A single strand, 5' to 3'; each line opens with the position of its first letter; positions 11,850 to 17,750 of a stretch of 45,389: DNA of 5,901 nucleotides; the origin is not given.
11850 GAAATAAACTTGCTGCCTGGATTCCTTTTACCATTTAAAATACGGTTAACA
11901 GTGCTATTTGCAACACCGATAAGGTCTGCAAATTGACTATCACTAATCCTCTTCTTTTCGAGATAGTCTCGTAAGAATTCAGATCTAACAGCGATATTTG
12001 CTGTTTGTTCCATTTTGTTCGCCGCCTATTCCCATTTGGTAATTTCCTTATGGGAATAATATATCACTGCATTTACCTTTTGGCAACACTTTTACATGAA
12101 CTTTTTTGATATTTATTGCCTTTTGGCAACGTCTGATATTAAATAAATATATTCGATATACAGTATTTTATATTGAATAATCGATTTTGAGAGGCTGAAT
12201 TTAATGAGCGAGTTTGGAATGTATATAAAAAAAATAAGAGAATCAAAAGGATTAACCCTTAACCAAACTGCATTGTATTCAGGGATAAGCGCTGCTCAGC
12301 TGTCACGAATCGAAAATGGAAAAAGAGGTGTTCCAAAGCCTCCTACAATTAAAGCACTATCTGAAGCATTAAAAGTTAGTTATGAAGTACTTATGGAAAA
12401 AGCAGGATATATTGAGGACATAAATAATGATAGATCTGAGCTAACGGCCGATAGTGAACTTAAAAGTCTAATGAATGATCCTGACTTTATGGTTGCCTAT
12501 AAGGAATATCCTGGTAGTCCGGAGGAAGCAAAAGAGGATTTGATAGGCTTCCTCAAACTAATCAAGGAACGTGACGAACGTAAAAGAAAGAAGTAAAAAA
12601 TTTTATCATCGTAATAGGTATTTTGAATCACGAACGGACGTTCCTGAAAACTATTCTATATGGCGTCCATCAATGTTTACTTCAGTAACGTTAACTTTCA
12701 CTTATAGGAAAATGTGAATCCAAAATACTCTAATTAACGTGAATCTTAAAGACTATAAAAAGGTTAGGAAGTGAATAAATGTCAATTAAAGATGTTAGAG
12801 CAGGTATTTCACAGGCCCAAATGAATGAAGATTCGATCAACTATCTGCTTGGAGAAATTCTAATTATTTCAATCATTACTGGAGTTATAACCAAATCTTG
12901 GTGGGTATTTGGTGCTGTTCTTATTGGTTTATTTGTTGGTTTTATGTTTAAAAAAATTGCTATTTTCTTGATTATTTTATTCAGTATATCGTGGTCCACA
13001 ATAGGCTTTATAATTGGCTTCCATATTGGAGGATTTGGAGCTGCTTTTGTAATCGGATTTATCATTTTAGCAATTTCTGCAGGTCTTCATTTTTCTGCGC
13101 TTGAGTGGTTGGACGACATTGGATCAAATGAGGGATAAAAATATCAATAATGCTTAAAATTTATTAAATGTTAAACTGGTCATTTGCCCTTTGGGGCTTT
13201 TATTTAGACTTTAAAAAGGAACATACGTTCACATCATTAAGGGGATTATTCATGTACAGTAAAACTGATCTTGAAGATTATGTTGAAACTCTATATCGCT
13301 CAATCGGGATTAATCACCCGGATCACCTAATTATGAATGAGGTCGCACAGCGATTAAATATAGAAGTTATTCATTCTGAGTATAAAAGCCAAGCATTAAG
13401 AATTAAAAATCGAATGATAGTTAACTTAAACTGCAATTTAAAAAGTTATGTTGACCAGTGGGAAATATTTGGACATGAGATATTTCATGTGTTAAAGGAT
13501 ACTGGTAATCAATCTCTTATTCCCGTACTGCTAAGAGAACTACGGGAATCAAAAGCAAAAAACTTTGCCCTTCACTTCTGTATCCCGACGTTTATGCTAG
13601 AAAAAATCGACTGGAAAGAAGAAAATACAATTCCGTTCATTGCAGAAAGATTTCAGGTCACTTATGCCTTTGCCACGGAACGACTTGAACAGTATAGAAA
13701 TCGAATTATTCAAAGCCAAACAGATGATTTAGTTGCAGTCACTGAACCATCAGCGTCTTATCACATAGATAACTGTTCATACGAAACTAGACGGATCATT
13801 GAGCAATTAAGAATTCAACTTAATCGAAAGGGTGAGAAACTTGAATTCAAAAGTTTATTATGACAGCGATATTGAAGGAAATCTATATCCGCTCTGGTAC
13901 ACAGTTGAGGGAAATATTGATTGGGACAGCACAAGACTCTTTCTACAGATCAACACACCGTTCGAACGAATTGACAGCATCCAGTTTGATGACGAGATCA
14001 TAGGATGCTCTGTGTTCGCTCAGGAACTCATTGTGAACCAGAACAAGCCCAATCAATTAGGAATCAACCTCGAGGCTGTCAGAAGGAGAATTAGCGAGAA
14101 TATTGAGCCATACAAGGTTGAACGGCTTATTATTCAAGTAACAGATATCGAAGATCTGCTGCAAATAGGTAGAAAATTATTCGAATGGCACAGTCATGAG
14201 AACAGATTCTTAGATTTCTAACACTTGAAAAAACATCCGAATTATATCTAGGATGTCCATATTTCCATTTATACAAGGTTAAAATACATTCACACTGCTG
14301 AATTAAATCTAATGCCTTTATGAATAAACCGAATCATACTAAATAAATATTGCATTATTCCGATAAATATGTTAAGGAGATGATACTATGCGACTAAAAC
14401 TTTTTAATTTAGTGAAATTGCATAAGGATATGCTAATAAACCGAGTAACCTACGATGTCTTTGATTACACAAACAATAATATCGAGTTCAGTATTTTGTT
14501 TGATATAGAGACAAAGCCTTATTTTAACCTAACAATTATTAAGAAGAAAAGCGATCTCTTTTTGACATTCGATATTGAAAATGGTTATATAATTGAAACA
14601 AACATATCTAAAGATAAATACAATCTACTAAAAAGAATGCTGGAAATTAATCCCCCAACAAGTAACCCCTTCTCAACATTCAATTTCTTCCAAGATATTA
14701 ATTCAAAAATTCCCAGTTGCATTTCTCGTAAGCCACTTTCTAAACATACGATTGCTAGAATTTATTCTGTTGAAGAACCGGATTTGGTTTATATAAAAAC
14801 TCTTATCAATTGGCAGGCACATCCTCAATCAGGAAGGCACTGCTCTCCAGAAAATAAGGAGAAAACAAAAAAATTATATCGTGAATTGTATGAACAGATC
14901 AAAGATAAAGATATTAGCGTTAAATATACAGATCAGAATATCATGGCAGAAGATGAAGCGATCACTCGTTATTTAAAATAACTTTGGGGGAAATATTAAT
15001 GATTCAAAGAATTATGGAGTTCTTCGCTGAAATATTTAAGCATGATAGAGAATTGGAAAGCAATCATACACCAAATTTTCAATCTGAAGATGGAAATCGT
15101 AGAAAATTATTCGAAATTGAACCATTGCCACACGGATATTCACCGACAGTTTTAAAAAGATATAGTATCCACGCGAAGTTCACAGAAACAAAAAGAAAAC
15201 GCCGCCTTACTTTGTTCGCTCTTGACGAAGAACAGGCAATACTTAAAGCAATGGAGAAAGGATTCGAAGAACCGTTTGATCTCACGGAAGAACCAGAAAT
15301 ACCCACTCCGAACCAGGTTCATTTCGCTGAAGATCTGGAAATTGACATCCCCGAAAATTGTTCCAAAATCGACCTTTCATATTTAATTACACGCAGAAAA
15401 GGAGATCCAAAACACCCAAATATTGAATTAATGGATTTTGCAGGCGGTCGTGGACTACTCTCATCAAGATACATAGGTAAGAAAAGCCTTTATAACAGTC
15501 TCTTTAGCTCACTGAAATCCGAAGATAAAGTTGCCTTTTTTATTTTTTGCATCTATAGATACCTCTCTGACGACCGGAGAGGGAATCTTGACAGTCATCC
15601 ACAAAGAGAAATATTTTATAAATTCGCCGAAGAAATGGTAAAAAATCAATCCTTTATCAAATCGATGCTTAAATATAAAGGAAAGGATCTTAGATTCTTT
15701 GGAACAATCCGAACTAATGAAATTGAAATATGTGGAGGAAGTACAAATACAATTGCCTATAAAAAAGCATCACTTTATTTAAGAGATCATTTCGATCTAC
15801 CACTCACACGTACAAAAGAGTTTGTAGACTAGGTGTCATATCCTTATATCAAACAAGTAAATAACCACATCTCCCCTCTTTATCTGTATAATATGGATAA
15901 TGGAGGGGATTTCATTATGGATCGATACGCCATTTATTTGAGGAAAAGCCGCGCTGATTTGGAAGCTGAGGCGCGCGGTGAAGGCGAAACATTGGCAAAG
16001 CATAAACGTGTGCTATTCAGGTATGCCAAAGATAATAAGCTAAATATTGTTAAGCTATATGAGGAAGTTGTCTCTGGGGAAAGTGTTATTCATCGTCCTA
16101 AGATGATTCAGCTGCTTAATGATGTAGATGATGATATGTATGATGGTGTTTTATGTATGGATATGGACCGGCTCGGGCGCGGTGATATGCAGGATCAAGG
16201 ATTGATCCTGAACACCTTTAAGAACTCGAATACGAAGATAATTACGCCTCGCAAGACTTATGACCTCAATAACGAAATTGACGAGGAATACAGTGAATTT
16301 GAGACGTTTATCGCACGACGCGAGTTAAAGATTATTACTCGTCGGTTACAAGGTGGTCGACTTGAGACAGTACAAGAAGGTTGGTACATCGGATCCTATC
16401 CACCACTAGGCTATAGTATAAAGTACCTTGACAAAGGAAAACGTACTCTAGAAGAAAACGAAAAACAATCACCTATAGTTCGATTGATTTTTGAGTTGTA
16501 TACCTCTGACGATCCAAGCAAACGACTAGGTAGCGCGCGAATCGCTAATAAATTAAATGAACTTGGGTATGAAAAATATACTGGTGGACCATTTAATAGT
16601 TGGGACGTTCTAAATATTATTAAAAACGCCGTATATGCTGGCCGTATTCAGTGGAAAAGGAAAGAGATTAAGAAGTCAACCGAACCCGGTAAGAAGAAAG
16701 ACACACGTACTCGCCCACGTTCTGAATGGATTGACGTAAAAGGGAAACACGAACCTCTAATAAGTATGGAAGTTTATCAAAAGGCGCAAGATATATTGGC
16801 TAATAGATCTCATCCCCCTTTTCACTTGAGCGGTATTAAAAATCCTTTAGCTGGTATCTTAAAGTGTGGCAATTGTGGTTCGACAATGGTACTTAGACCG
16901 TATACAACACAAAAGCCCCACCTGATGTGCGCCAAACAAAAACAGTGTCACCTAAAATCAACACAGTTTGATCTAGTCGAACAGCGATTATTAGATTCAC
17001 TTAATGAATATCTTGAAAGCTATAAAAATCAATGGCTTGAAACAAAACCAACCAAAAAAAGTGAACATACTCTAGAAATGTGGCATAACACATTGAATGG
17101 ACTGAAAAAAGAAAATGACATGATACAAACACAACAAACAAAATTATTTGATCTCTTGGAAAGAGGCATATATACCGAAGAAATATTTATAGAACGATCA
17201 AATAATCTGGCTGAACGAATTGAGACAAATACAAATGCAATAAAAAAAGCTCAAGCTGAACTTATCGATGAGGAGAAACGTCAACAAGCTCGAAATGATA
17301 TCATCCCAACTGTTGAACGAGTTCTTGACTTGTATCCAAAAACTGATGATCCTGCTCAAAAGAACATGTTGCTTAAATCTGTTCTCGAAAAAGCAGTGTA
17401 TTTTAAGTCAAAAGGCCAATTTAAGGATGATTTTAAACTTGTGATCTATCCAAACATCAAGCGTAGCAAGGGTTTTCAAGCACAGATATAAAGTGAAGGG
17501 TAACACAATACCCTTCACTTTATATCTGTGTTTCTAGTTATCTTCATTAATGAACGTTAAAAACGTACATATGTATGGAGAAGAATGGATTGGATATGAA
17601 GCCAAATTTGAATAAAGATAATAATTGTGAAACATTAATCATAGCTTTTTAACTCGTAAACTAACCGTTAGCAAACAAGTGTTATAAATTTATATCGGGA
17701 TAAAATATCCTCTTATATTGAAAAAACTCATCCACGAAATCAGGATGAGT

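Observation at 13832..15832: Unrecognisable cargo genes inserted in an immR-immA-int type lysogeny operon: candidate prophage-borne defence/exclusion cassette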

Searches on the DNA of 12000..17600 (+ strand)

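Call 9: search_dna_similar(query=window:12000-17600:+, collection=phages, mode=near, max_rows=20)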
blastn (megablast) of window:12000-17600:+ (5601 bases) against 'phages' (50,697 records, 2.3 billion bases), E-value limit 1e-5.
No match.

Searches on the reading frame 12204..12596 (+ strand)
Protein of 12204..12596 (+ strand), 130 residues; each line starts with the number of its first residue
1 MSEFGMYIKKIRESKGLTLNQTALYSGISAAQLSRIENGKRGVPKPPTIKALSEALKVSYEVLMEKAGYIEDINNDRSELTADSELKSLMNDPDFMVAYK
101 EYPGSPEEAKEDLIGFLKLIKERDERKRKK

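Call 3: search_protein_families(library=pfam, proteins=[window:12204-12596:+], max_evalue=1)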
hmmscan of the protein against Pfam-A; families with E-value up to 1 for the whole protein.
window:12204-12596:+ (130 aa): 6 families
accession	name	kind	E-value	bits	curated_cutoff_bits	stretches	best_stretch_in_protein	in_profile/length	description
PF01381.28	HTH_3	-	2.2e-14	53.7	23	1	8-62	1-54/55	Helix-turn-helix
PF12844.13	HTH_19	-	5.3e-12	45.9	30.2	1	8-68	4-63/64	Helix-turn-helix domain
PF13560.12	HTH_31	-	1.9e-11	44.5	27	1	3-59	1-57/64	Helix-turn-helix domain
PF13413.12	HTH_25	-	0.00014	22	24.6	1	8-40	2-34/62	Helix-turn-helix domain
PF13443.12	HTH_26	-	0.0013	19.4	22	1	8-60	2-54/63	Cro/C1-type HTH DNA-binding domain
PF13744.12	HTH_37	-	0.17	12.1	27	1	5-40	20-55/80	Helix-turn-helix domain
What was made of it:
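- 12204..12596 (+): XRE/ImmR-type repressor, first gene of the lysogeny operon, divergent from a Cro-like HTH gene at 11756-12013 (-). Pfam HTH_3 at 2.2e-14 (call 3).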

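Call 4: search_protein_families(library=phrogs, proteins=[window:12204-12596:+], max_evalue=1)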
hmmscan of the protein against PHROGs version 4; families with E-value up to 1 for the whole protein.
window:12204-12596:+ (130 aa): 33 families (the best 25 are shown)
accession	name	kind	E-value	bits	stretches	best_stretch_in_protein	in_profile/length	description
phrog_8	-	transcription regulation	5.7e-15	56.6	1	4-121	162-258/346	transcriptional regulator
phrog_3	-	transcription regulation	3.1e-10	41.4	1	2-81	87-167/430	transcriptional repressor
phrog_5823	-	transcription regulation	9.7e-10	39.1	1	3-81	6-85/404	transcriptional regulator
phrog_2967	-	transcription regulation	1.8e-09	38.5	1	2-71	9-77/225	transcriptional regulator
phrog_4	-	transcription regulation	9e-09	35.8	1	2-93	135-205/400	transcriptional repressor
phrog_1373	-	transcription regulation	4.8e-08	34.1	1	6-70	66-129/166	transcriptional regulator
phrog_2439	-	transcription regulation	1.9e-06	28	1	7-69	11-72/367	transcriptional regulator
phrog_32768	-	unknown function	2.7e-06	27.3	1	4-71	10-75/446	-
phrog_7241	-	transcription regulation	6.2e-06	27.3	1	9-64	67-121/122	transcriptional regulator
phrog_2328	-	transcription regulation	6.7e-06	26.9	1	4-73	16-82/128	transcriptional repressor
phrog_9908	-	DNA, RNA and nucleotide metabolism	1.9e-05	25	1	5-59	15-68/282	DNA binding protein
phrog_2104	-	unknown function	9.5e-05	23.5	1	8-62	44-97/103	-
phrog_6288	-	unknown function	0.0017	19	1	4-56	30-82/322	-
phrog_7126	-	DNA, RNA and nucleotide metabolism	0.002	19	1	8-66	24-80/120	HTH DNA binding protein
phrog_6463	-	DNA, RNA and nucleotide metabolism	0.007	16.9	1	7-58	33-91/208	HTH DNA binding protein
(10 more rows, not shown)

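Call 5: search_protein_families(library=padloc, proteins=[window:12204-12596:+], max_evalue=1)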
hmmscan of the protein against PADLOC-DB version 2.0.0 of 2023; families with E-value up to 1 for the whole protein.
window:12204-12596:+ (130 aa): 16 families
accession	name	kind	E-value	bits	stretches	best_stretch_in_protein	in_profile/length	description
PDLC02926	HTH_VI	-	2.7e-12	44.8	1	4-84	2-82/92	-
PDLC04142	capH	-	6.8e-12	44.4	1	4-125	7-103/103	capH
PDLC03954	RmrA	-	9.3e-08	29.4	1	7-67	14-73/380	-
PDLC03951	RmrA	-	1.7e-05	22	1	8-67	13-71/400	-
PDLC03665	Control_protein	-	0.00022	19.4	1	4-66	9-71/77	control protein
PDLC03949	RmrA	-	0.00028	17.9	1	11-67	10-65/363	-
PDLC03668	Control_protein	-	0.0012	17.4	1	2-58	7-62/79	control protein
PDLC03946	RmrA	-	0.0014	15.4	1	10-66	9-64/357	-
PDLC03947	RmrA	-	0.0016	15.3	1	8-67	16-74/383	-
PDLC03664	Control_protein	-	0.0017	16.8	1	3-46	13-56/74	control protein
PDLC03944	RmrA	-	0.0033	14.5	1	7-67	10-69/384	-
PDLC01215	Cas11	-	0.0043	15.2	1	45-122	27-100/129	CAS-III-B; effector_SS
PDLC04775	PDC-M69A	-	0.0086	14.6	1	3-67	7-70/113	-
PDLC03953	RmrA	-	0.0095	13.2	1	5-58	7-59/373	-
PDLC03943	RmrA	-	0.0097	13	1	5-73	4-73/370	-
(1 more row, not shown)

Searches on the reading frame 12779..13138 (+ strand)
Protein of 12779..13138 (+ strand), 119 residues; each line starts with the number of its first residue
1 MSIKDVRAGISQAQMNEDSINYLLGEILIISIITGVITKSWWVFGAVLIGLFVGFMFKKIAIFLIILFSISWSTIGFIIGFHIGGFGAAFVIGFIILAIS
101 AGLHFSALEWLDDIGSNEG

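Call 3: search_protein_families(library=pfam, proteins=[window:12779-13138:+], max_evalue=1)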
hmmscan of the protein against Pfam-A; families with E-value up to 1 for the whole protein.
window:12779-13138:+ (119 aa): 0 families

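Call 4: search_protein_families(library=phrogs, proteins=[window:12779-13138:+], max_evalue=1)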
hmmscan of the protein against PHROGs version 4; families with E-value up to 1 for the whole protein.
window:12779-13138:+ (119 aa): 2 families
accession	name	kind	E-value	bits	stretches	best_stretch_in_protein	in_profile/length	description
phrog_15014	-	unknown function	4.3e-22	79.5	1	1-114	1-114/116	-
phrog_13176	-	unknown function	0.78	10.9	0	86-104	15-33/79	-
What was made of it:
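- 12779..13138 (+): 119-aa protein with four TM segments. Cargo between repressor and ImmA. phrog_15014 at 4.3e-22 (call 4).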

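Call 5: search_protein_families(library=padloc, proteins=[window:12779-13138:+], max_evalue=1)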
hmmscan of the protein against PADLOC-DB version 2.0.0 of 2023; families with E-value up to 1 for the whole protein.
window:12779-13138:+ (119 aa): 0 families

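Call 6: search_protein_families(library=ncbifam, proteins=[window:12779-13138:+], max_evalue=1)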
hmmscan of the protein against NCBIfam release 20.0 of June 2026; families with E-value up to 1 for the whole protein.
window:12779-13138:+ (119 aa): 1 family
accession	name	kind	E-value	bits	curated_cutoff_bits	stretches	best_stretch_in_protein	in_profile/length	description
NF007013.0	PRK09477.1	equivalog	0.47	9.5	234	1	13-91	131-208/286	quinol dehydrogenase ferredoxin subunit NapH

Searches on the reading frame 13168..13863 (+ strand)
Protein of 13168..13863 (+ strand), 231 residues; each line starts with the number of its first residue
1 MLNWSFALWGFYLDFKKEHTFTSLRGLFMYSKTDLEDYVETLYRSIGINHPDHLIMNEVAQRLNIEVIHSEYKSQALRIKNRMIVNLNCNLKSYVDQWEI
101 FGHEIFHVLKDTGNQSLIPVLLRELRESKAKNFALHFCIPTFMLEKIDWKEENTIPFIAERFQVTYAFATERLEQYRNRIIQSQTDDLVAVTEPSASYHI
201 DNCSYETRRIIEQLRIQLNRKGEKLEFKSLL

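Call 3: search_protein_families(library=pfam, proteins=[window:13168-13863:+], max_evalue=1)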
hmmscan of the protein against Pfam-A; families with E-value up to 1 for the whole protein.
window:13168-13863:+ (231 aa): 4 families
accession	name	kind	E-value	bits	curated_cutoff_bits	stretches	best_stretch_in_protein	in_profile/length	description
PF06114.19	Peptidase_M78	-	4.2e-10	39.9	22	1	60-173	1-122/123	IrrE N-terminal-like domain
PF18958.6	DUF5700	-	0.019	14.8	25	1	74-112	106-145/283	Putative zinc dependent peptidase (DUF5700)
PF15335.11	CAAP1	-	0.12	13.3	25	1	91-129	4-42/63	Caspase activity and apoptosis inhibitor 1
PF03401.19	TctC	-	0.23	11.4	27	1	43-79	109-145/274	Tripartite tricarboxylate transporter family receptor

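Call 4: search_protein_families(library=phrogs, proteins=[window:13168-13863:+], max_evalue=1)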
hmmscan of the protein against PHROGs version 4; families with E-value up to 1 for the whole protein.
window:13168-13863:+ (231 aa): 4 families
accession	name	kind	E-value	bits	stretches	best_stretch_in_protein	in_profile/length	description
phrog_87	-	other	1.4e-18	68.4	1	29-220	15-209/227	metallo-protease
phrog_28206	-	unknown function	0.001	20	1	30-81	2-53/79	-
phrog_19315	-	unknown function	0.016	15.3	1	123-178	129-181/348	-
phrog_22464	-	unknown function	0.087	13.1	1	28-112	136-222/238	-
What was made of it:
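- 13168..13863 (+): ImmA/IrrE-type M78 metalloprotease (anti-repressor). Peptidase_M78 at 4.2e-10 and phrog_87 at 1.4e-18 (calls 3, 4).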

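Call 5: search_protein_families(library=padloc, proteins=[window:13168-13863:+], max_evalue=1)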
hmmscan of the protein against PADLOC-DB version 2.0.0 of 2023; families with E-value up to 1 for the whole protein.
window:13168-13863:+ (231 aa): 0 families

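Call 6: search_protein_families(library=ncbifam, proteins=[window:13168-13863:+], max_evalue=1)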
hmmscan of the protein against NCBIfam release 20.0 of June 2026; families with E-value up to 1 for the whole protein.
window:13168-13863:+ (231 aa): 0 families
